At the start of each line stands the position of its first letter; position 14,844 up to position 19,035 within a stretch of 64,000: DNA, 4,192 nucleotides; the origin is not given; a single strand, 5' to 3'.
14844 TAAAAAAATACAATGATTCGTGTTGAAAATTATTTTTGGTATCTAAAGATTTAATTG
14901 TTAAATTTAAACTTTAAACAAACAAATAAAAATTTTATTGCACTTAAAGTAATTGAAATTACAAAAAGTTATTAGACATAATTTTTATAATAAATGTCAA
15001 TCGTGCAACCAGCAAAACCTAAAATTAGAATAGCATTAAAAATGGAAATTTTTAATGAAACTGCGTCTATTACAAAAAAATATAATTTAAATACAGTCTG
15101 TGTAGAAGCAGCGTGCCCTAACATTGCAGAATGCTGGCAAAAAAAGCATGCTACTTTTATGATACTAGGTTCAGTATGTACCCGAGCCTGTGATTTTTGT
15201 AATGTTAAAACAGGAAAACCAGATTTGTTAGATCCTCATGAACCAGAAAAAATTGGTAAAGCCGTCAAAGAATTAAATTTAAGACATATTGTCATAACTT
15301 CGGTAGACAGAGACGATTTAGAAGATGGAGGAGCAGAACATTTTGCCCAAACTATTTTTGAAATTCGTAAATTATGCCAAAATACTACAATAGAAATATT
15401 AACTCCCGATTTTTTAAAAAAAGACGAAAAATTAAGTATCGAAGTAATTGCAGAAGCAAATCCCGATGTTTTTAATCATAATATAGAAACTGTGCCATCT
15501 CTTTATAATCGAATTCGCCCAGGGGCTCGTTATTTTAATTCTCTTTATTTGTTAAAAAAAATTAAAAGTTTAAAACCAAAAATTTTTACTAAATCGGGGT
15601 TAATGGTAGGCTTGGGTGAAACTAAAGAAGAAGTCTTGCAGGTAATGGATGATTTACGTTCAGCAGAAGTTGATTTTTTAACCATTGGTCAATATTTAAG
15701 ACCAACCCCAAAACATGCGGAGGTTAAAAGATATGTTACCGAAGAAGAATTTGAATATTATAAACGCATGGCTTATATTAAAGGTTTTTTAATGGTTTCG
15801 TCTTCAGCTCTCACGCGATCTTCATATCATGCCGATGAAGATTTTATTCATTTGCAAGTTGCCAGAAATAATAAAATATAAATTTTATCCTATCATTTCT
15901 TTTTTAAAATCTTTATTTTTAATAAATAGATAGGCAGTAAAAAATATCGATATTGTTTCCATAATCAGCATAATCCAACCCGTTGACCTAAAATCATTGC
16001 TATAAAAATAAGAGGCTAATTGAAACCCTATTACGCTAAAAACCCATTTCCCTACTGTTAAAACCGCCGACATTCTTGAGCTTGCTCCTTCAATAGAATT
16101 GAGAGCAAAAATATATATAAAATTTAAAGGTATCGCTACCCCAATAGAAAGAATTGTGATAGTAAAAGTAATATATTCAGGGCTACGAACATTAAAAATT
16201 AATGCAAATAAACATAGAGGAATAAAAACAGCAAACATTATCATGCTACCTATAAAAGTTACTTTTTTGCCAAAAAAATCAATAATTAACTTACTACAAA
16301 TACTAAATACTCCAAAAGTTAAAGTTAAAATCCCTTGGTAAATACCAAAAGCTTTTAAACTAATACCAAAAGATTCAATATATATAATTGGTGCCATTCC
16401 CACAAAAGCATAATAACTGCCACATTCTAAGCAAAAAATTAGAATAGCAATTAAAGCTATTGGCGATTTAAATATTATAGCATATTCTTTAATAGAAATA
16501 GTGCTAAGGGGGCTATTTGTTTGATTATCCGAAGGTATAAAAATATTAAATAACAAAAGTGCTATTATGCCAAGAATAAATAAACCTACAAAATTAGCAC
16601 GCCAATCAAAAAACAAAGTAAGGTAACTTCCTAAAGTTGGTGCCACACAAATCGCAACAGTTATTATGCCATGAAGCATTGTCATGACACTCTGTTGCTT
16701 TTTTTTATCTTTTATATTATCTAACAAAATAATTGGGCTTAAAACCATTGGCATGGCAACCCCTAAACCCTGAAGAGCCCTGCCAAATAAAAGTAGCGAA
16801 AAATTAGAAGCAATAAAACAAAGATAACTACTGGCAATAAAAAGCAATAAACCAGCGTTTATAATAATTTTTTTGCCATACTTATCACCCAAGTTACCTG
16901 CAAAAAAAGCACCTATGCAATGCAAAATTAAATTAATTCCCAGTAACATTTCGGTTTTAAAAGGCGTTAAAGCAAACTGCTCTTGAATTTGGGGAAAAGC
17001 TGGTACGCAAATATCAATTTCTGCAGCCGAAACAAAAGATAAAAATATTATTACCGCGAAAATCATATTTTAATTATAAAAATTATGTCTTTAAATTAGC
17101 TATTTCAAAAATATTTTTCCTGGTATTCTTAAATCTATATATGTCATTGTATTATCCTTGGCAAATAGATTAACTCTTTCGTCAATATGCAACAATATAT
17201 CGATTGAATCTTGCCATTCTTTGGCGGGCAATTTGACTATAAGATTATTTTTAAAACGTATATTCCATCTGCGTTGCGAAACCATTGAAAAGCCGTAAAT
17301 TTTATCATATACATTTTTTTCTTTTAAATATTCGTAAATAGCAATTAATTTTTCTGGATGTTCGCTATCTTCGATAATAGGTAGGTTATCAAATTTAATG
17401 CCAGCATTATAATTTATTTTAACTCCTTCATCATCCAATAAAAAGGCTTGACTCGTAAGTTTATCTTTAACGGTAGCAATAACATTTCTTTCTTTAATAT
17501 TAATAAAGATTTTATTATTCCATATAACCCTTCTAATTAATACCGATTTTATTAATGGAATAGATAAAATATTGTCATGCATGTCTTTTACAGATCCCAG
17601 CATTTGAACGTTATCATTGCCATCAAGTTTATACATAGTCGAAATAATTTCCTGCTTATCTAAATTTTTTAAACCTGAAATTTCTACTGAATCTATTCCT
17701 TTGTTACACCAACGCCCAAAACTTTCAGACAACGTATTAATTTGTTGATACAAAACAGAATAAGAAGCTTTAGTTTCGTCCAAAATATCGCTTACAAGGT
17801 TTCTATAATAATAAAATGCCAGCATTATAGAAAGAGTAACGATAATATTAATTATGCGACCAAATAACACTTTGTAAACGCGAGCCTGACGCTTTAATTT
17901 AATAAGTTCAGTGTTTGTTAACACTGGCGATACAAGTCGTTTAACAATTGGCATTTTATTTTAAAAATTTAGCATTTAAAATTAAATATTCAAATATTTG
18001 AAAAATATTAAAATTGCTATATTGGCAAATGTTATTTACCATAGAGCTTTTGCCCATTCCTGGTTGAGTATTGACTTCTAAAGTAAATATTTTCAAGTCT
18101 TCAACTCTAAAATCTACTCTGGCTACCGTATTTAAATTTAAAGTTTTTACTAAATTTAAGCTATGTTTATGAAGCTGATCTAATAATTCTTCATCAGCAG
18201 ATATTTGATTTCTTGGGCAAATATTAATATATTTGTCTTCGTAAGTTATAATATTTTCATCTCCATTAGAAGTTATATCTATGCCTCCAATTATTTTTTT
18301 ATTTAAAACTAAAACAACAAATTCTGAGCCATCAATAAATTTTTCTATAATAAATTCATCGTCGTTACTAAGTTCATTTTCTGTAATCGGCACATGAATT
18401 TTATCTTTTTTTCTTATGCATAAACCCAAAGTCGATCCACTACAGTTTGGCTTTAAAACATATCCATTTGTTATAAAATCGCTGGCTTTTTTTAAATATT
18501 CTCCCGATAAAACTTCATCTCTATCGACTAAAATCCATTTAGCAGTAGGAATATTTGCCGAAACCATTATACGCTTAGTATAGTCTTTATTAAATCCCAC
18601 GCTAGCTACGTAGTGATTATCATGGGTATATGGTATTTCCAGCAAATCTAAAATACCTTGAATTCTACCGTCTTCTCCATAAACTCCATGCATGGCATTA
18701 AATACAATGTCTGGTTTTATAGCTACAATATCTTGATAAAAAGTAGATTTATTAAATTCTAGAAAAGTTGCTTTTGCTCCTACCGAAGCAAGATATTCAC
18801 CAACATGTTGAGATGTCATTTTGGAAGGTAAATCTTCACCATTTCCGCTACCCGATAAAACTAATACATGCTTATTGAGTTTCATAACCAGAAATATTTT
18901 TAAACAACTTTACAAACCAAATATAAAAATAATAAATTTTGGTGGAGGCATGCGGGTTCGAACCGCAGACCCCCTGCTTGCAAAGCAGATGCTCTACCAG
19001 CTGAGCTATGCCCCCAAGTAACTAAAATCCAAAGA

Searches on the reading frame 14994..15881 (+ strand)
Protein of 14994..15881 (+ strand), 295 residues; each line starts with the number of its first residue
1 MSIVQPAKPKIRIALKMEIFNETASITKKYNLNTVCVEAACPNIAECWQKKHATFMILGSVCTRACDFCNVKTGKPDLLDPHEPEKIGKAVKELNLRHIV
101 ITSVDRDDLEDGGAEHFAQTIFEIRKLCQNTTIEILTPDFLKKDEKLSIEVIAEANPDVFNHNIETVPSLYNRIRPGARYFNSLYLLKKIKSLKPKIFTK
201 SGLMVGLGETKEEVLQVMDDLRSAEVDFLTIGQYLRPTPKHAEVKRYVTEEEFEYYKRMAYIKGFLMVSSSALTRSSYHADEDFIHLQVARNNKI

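Call 20: search_protein_families(library=pfam, proteins=[window:14994-15881:+], max_evalue=0.001)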
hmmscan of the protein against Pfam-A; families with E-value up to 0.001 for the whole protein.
window:14994-15881:+ (295 aa): 1 family
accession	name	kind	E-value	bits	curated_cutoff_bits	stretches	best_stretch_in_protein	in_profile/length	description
PF04055.27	Radical_SAM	-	8.6e-21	75.3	29.5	1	57-221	2-166/166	Radical SAM superfamily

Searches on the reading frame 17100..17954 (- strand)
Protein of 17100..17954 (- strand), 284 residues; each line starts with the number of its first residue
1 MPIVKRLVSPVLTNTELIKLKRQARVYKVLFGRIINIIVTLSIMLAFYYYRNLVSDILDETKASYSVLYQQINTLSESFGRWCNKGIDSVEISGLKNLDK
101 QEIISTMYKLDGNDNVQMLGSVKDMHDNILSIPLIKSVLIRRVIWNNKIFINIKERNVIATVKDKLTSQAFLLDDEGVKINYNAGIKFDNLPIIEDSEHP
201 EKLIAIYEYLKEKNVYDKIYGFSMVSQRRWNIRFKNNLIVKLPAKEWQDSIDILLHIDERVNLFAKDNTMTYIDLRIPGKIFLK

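Call 20: search_protein_families(library=pfam, proteins=[window:17100-17954:-], max_evalue=0.001)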
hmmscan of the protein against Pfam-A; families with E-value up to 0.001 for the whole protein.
window:17100-17954:- (284 aa): 2 families
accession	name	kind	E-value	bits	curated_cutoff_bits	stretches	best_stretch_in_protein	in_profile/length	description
PF03799.20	FtsQ_DivIB_C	-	6.3e-11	43.6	21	1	170-276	9-114/114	Cell division protein FtsQ/DivIB, C-terminal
PF08478.15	POTRA_1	-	1.7e-08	35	23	1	87-156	3-69/69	POTRA domain, FtsQ-type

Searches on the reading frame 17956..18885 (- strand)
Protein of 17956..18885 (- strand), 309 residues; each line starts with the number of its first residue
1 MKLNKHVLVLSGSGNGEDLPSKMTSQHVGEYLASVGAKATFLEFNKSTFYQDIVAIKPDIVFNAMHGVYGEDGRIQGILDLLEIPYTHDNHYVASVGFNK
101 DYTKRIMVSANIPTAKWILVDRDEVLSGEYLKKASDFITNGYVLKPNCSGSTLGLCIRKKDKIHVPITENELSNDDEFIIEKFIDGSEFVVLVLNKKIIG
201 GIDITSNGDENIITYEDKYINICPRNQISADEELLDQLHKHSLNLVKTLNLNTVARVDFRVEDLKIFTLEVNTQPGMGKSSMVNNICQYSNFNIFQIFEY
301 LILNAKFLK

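Call 20: search_protein_families(library=pfam, proteins=[window:17956-18885:-], max_evalue=0.001)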
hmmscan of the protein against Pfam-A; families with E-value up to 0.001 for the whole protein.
window:17956-18885:- (309 aa): 3 families
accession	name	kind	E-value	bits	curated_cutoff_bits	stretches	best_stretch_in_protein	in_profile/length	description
PF07478.18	Dala_Dala_lig_C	-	3e-22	79.6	24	1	107-302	2-203/204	D-ala D-ala ligase C-terminus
PF01820.27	Dala_Dala_lig_N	-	2.6e-10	41.3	34.6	1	47-87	79-119/121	D-ala D-ala ligase N-terminus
PF01071.24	GARS_A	-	0.00072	19.9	27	0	99-195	2-100/194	Phosphoribosylglycinamide synthetase, ATP-grasp (A) domain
